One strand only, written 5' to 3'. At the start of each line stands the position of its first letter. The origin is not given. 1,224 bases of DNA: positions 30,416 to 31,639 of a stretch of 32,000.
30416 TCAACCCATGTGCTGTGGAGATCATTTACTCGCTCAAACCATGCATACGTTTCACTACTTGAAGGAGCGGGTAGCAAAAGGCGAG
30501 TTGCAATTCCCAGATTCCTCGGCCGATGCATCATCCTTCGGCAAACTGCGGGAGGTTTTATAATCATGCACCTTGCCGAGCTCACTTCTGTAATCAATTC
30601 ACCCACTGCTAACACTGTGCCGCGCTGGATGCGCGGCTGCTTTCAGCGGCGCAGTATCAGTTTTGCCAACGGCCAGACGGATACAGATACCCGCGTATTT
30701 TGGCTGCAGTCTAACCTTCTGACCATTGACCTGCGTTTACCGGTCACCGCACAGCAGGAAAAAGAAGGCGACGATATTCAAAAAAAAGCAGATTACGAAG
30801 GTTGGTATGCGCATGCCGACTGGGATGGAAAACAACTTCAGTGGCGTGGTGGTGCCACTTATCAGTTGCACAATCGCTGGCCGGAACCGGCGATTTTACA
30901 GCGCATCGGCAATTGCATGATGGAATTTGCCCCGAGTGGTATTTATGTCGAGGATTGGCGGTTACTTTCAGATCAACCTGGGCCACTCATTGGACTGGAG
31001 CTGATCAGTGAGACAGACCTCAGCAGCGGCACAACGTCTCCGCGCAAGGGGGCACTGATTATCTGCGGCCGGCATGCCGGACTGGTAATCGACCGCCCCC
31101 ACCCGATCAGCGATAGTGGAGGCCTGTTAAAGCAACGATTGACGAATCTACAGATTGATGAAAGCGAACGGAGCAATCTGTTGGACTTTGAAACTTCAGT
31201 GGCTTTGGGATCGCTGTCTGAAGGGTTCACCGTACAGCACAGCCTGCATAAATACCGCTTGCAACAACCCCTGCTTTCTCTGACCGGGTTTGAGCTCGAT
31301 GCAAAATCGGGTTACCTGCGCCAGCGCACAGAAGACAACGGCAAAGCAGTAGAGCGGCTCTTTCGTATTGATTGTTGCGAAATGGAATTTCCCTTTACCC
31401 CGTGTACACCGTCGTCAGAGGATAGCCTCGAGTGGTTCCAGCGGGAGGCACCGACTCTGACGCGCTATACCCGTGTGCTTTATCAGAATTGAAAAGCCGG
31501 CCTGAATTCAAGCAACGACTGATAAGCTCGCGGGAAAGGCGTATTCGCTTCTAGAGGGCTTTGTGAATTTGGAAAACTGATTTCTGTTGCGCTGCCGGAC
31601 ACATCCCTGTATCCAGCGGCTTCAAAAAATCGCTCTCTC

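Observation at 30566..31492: Orphan 308-aa protein with no recognisable domain, co-translated with the oxygenase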

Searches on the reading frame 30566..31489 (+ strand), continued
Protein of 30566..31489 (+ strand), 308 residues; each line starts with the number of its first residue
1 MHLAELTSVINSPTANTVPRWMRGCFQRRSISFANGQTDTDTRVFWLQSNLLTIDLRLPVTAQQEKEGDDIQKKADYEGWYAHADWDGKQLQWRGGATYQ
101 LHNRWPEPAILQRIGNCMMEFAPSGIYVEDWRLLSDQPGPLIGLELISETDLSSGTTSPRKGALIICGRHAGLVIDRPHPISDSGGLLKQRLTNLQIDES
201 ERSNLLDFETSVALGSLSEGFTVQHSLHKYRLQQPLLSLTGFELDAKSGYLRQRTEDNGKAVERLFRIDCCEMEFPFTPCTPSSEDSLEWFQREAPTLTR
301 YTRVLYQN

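Call 77: find_encoding_contigs(protein=P0247, flank=6000, max_places=2)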
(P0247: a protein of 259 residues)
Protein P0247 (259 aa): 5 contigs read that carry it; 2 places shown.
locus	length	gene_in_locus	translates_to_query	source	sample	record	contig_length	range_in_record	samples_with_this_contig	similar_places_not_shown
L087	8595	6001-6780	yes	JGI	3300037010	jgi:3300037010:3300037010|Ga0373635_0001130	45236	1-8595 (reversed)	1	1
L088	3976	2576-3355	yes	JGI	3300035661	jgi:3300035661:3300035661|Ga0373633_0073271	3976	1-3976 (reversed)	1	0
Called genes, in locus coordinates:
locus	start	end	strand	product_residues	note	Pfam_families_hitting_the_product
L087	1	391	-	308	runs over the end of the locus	PF01564:Spermine_synth, PF05175:MTS (weak)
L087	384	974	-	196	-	-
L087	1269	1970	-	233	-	PF04264:YceI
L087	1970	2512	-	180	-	PF04264:YceI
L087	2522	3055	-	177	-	PF01292:Ni_hydr_CYTB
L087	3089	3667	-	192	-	PF04264:YceI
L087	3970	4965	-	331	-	PF00126:HTH_1, PF03466:LysR_substrate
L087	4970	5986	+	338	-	PF00487:FA_desaturase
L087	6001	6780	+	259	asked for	-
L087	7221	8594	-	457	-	?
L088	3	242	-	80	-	?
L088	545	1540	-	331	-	PF00126:HTH_1, PF03466:LysR_substrate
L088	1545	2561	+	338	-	PF00487:FA_desaturase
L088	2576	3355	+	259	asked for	-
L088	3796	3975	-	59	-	?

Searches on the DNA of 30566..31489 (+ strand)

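Call 46: search_rna_families(sources=[L002, L004, L014, L015, L052, L042, L017, L024], threshold=gathering)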
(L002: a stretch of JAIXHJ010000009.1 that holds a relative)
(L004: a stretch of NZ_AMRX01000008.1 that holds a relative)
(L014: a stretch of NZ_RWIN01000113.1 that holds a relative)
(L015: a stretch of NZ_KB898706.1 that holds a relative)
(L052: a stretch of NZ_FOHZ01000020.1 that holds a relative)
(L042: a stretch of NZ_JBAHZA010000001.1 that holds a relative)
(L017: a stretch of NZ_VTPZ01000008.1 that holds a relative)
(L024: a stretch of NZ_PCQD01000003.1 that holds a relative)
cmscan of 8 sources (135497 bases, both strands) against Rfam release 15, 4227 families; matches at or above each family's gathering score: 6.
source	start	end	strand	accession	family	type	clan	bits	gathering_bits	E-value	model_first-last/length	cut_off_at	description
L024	6383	6481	-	RF00442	Guanidine-I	Cis-reg; riboswitch;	-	91.5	63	7.2e-15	1-107/107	no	Guanidine-I riboswitch aptamer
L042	6622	6719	+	RF00442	Guanidine-I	Cis-reg; riboswitch;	-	89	63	2.6e-14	1-107/107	no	Guanidine-I riboswitch aptamer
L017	6388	6486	-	RF00442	Guanidine-I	Cis-reg; riboswitch;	-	88.3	63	3.7e-14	1-107/107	no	Guanidine-I riboswitch aptamer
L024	3140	3184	-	RF01068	Guanidine-II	Cis-reg; riboswitch;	-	44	32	3.8e-05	1-48/48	no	Guanidine-II riboswitch aptamer (mini-ykkC)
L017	3164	3208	-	RF01068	Guanidine-II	Cis-reg; riboswitch;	-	42.4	32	9.5e-05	1-48/48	no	Guanidine-II riboswitch aptamer (mini-ykkC)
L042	13499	13551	+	RF01068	Guanidine-II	Cis-reg; riboswitch;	-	35.7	32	0.0039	1-48/48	no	Guanidine-II riboswitch aptamer (mini-ykkC)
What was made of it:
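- On Guanidine-II riboswitch (mini-ykkC, RF01068), for the element at 29456-29506: The equivalent elements in 8 related loci were not called either (call 46).
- Tried and rejected: Rfam at gathering threshold called none of the guanidine-II-type elements upstream of the oxygenase genes in 8 related loci (call 46).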
